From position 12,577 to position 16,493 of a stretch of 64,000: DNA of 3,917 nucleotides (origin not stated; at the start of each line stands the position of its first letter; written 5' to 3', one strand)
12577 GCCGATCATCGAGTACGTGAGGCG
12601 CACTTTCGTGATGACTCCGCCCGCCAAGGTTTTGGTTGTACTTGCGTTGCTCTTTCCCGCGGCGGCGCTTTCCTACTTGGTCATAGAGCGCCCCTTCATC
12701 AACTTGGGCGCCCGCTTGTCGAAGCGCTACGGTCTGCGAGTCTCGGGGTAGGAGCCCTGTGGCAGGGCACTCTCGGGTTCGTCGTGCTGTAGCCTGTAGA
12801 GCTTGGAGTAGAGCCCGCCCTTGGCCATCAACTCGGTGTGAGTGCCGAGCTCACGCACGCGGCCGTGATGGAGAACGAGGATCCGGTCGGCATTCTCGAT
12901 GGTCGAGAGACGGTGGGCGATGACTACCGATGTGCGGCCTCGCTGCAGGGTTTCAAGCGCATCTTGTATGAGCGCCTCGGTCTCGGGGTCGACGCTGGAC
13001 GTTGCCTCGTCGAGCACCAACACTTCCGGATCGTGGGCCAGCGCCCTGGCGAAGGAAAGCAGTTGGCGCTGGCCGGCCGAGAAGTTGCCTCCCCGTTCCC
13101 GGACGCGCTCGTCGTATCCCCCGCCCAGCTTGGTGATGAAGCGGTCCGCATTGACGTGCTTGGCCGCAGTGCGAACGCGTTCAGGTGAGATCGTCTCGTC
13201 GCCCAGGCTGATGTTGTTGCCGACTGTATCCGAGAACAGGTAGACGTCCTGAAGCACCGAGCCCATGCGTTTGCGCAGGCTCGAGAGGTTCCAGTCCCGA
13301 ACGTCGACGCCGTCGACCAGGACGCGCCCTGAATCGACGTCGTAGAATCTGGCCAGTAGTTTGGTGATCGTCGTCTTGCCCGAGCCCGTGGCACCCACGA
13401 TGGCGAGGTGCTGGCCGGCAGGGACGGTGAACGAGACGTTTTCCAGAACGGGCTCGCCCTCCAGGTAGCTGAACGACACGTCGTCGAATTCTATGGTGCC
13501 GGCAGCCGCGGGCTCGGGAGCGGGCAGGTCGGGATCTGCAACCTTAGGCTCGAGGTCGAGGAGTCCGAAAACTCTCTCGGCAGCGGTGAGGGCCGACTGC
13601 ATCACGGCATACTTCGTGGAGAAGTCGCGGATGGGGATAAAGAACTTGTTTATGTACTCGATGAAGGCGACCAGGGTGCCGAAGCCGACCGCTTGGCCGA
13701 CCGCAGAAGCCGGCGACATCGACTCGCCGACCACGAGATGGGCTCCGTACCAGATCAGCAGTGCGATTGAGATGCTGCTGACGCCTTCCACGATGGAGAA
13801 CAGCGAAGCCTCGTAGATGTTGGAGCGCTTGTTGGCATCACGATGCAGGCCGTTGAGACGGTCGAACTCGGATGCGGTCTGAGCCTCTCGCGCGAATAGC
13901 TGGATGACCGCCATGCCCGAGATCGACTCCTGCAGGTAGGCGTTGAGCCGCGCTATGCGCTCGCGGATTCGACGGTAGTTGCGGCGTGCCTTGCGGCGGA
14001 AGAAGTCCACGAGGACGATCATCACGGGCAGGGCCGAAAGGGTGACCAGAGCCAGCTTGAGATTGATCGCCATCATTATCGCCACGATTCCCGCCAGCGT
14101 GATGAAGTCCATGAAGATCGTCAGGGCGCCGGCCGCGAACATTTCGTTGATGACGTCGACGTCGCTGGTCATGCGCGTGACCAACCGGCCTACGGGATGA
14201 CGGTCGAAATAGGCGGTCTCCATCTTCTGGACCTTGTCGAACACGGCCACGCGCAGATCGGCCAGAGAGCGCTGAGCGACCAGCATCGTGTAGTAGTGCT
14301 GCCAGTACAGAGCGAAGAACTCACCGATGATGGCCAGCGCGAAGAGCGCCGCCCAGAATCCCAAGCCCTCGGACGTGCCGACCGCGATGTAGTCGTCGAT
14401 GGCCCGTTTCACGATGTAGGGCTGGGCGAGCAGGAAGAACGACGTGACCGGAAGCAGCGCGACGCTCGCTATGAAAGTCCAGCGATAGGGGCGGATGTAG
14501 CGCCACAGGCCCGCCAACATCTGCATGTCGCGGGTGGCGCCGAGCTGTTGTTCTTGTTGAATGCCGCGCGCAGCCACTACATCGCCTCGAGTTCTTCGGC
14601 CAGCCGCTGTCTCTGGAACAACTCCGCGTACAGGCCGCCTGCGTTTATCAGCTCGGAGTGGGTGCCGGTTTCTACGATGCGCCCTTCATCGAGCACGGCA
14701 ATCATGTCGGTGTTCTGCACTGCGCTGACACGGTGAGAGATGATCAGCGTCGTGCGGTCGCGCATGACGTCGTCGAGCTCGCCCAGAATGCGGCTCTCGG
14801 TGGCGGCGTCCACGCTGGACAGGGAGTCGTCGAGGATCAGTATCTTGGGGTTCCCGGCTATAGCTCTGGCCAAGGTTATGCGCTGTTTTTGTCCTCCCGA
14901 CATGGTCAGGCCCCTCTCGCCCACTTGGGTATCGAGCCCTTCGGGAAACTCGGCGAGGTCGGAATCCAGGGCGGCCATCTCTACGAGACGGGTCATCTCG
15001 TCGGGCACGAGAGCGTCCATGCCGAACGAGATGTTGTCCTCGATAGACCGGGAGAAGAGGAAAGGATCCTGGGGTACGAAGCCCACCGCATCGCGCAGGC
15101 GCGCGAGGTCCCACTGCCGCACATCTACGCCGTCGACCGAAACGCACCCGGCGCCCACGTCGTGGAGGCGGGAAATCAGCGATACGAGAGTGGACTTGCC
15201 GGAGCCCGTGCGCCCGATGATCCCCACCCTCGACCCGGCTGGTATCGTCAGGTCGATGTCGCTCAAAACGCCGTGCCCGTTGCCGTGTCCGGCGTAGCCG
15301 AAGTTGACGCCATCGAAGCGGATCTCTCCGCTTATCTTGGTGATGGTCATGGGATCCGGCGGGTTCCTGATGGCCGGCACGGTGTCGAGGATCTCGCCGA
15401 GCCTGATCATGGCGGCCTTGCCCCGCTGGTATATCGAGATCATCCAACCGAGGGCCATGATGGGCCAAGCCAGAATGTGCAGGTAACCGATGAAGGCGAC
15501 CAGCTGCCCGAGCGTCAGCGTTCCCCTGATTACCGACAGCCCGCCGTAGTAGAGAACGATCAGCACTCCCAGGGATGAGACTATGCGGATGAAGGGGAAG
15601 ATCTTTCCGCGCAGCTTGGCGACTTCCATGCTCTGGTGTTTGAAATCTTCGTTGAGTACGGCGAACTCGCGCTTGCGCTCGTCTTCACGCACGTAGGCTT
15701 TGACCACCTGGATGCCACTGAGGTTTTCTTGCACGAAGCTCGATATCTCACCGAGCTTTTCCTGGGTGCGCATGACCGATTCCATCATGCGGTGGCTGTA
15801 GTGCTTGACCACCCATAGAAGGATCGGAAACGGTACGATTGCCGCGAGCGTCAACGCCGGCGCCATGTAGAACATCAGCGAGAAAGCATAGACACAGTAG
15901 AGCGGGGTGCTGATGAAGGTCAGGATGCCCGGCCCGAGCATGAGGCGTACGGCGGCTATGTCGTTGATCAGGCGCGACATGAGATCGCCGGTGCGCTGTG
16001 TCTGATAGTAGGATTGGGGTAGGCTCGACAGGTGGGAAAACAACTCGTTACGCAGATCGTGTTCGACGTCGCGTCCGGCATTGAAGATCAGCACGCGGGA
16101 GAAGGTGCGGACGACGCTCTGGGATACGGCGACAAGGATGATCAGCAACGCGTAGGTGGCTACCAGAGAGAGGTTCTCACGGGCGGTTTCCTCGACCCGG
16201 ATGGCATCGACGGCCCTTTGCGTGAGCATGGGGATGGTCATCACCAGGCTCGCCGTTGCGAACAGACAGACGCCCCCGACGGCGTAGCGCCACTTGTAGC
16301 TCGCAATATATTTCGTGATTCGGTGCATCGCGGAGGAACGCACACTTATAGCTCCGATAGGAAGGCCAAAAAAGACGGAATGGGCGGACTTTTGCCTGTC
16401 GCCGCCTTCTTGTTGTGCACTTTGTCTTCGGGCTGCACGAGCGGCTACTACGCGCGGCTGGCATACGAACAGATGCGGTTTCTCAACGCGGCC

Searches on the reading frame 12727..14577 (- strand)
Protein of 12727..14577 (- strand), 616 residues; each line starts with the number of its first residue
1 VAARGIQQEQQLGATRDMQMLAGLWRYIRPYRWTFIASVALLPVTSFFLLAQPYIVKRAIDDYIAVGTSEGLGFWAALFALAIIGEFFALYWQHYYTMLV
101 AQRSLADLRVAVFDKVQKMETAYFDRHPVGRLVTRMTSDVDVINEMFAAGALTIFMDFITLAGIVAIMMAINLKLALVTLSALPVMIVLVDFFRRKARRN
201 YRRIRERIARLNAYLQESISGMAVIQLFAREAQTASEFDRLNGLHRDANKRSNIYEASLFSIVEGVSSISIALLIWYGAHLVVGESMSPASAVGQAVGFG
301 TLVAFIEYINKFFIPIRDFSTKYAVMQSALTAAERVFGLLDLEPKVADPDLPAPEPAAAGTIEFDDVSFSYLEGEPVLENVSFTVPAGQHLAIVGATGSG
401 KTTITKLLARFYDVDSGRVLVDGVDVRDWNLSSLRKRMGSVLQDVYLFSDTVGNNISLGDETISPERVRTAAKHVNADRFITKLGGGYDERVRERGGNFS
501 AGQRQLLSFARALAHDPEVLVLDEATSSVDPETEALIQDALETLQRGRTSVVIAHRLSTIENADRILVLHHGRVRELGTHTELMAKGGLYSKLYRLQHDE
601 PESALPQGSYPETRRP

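Call 19: search_protein_families(library=pfam, proteins=[window:12727-14577:-], max_evalue=0.001)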
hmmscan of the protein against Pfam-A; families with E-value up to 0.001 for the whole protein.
window:12727-14577:- (616 aa): 7 families
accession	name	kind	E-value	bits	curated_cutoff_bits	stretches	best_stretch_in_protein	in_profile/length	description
PF00664.28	ABC_membrane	-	4.1e-51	174.7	28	1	36-297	2-265/274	ABC transporter transmembrane region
PF00005.33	ABC_tran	-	2.2e-31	109.7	25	1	378-527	1-137/137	ABC transporter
PF13401.12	AAA_22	-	1.5e-06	29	27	1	389-544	6-104/130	AAA domain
PF13304.12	AAA_21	-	1.1e-05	26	27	0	443-553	194-295/304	AAA domain, putative AbiEii toxin, Type IV TA system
PF13191.12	AAA_16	-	4.7e-05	24.4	32.6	1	388-551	24-166/167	AAA ATPase domain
PF02463.25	SMC_N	-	0.00014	21.8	40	0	498-569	136-211/220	RecF/RecN/SMC N terminal domain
PF01935.23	DUF87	-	0.00034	21.2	23.2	1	389-409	24-44/220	Helicase HerA, central domain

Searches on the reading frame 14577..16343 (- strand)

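Call 19: search_protein_families(library=pfam, proteins=[window:14577-16343:-], max_evalue=0.001)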
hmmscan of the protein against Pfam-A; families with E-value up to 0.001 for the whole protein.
window:14577-16343:- (588 aa): 2 families
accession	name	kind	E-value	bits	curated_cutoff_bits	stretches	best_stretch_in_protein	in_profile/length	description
PF00664.28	ABC_membrane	-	9.5e-52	176.8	28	1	22-294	3-273/274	ABC transporter transmembrane region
PF00005.33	ABC_tran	-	3.1e-29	102.8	25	1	360-507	1-135/137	ABC transporter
